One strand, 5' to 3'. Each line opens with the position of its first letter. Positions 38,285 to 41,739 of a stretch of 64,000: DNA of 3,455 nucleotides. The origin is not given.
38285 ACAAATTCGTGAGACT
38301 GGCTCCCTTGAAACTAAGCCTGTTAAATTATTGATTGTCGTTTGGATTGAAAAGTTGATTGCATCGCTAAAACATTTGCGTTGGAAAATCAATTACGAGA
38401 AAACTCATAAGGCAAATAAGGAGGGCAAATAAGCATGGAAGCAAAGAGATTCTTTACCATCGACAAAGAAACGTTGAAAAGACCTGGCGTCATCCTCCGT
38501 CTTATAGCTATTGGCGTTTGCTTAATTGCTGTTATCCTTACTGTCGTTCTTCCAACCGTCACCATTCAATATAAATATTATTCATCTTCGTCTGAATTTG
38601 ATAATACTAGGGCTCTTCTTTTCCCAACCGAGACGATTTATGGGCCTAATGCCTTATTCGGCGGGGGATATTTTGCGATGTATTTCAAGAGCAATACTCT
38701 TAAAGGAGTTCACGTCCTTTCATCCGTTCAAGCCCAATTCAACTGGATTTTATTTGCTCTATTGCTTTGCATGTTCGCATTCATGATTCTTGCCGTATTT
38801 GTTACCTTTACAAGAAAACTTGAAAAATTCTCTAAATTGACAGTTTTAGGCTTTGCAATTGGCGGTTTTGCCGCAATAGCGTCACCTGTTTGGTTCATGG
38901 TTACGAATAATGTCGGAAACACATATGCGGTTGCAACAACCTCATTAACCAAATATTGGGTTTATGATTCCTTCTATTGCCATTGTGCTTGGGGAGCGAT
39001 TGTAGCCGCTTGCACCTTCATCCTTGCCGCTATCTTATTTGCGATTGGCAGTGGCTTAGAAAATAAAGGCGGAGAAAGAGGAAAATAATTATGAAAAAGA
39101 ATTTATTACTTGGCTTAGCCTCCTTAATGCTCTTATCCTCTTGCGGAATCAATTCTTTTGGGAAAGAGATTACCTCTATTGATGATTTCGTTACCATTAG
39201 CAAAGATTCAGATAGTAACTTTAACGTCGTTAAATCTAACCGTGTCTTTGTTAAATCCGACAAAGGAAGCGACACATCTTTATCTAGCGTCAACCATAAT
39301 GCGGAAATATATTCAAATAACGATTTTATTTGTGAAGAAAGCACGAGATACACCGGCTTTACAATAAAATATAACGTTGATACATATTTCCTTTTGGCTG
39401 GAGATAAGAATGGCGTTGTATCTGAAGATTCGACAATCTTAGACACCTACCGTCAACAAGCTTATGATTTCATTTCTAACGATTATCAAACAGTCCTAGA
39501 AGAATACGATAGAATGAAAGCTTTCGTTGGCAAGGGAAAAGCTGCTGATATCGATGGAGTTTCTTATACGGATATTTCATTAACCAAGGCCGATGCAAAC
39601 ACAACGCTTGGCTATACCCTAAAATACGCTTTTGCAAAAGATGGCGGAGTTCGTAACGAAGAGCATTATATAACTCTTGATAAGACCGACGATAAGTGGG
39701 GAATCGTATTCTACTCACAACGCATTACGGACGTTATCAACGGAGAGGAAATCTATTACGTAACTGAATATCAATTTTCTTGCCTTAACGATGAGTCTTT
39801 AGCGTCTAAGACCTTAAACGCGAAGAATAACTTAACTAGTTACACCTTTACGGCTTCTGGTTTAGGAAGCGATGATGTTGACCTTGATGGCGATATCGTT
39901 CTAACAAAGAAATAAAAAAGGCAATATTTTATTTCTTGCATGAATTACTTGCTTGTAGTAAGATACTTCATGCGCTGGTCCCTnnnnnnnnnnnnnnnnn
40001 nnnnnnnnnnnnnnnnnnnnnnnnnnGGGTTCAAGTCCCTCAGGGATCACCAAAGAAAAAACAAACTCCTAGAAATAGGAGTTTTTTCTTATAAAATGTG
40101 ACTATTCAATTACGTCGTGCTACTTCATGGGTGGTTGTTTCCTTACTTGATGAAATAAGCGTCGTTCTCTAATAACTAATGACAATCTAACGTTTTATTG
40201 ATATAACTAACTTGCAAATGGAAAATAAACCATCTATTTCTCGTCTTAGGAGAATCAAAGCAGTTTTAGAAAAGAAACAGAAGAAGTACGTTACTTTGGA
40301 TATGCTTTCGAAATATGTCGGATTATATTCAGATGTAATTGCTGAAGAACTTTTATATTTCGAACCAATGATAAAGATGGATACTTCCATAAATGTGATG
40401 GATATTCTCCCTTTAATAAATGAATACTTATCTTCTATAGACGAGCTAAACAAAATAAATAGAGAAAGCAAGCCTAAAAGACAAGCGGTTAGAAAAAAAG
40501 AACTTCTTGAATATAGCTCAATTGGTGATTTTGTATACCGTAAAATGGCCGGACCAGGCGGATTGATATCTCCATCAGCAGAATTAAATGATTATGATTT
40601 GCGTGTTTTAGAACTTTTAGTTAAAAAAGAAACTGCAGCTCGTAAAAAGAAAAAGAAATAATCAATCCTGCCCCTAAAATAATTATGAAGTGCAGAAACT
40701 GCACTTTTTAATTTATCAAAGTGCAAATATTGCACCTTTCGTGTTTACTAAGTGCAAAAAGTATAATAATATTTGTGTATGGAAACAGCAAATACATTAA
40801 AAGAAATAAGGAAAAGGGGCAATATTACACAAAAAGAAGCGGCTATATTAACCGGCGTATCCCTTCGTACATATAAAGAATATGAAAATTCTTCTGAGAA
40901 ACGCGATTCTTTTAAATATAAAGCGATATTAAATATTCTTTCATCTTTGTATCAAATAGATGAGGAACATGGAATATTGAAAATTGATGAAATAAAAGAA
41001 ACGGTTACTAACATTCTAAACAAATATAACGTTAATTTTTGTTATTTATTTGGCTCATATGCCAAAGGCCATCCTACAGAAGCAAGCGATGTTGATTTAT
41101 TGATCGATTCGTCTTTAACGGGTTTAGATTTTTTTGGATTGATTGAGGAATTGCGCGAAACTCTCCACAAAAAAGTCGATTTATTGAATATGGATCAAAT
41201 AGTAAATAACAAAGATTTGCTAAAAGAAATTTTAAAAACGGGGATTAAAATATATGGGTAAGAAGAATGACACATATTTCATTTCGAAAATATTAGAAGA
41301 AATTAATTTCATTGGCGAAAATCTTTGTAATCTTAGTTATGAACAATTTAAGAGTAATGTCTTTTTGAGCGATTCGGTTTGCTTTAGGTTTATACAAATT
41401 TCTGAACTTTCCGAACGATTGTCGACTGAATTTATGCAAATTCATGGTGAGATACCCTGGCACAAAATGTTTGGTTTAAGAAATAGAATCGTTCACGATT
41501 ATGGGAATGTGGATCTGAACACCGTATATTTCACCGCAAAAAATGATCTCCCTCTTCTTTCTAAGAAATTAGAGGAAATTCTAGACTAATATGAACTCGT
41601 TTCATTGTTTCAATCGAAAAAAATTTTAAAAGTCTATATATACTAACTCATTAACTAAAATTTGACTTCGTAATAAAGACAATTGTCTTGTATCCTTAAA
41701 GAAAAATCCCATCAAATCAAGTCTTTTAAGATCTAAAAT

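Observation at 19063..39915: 21-kb single-strand supercluster of lipoproteins, SNase nucleases, OB-fold modules, RDD proteins and a CUT1 ABC importer: candidate nucleic-acid capture, degradation and uptake machine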

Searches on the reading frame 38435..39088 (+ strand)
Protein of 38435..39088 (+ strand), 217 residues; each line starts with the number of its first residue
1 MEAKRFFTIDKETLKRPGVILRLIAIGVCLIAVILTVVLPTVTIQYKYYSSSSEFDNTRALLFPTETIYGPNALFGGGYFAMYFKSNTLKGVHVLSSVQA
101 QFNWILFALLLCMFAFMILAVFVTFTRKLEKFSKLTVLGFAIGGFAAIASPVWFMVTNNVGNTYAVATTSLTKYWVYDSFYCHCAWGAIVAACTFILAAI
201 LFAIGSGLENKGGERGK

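Call 5: search_protein_families(library=pfam, proteins=[window:38435-39088:+], max_evalue=0.01)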
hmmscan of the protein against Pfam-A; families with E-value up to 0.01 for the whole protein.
window:38435-39088:+ (217 aa): 1 family
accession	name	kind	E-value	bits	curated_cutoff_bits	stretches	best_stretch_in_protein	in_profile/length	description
PF12420.13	DUF3671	-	0.0091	15.9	34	0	5-135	142-218/223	Fam-L, Fam-M like protein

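Call 57: search_protein_families(library=ncbifam, proteins=[window:38435-39088:+], max_evalue=0.01)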
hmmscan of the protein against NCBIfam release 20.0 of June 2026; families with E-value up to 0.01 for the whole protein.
window:38435-39088:+ (217 aa): 0 families

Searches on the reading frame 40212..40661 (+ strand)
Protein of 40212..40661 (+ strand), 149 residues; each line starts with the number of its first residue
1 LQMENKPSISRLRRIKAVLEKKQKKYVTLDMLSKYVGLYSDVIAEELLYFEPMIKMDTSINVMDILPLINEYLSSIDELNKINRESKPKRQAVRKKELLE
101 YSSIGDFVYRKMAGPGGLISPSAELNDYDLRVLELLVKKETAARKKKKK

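Call 28: search_protein_families(library=pfam, proteins=[window:40212-40661:+], max_evalue=0.001)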
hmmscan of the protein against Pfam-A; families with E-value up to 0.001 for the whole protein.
window:40212-40661:+ (149 aa): 1 family
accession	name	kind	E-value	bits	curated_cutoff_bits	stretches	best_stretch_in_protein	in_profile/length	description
PF11176.13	Tma16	-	0.0009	19.5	22.7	0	18-100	14-98/146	Translation machinery-associated protein 16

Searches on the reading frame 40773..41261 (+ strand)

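Call 28: search_protein_families(library=pfam, proteins=[window:40773-41261:+], max_evalue=0.001)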
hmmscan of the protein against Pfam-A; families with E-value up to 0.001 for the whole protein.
window:40773-41261:+ (162 aa): 4 families
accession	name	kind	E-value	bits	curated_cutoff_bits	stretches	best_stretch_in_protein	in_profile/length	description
PF18765.7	Polbeta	-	3.7e-16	59.5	26.9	1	76-161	1-88/93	Polymerase beta, Nucleotidyltransferase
PF01909.29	NTP_transf_2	-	5.3e-10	40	21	1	84-156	11-89/93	Nucleotidyltransferase domain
PF01381.28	HTH_3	-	1e-05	25.9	23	1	9-40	1-32/55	Helix-turn-helix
PF22600.2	MTPAP-like_central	-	0.00033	21.2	27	1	71-128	26-71/139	Poly(A) RNA polymerase, mitochondrial-like, central palm domain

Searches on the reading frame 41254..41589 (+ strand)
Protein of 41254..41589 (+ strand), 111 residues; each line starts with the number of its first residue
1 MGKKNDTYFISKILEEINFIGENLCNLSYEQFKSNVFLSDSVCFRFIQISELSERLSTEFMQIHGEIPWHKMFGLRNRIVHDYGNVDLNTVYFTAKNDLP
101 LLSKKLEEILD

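Call 28: search_protein_families(library=pfam, proteins=[window:41254-41589:+], max_evalue=0.001)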
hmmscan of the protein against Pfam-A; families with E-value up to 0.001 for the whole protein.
window:41254-41589:+ (111 aa): 1 family
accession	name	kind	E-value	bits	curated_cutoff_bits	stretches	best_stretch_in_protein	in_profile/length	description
PF01934.22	HepT-like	-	3.8e-19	69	23.5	1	13-109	1-120/120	Ribonuclease HepT-like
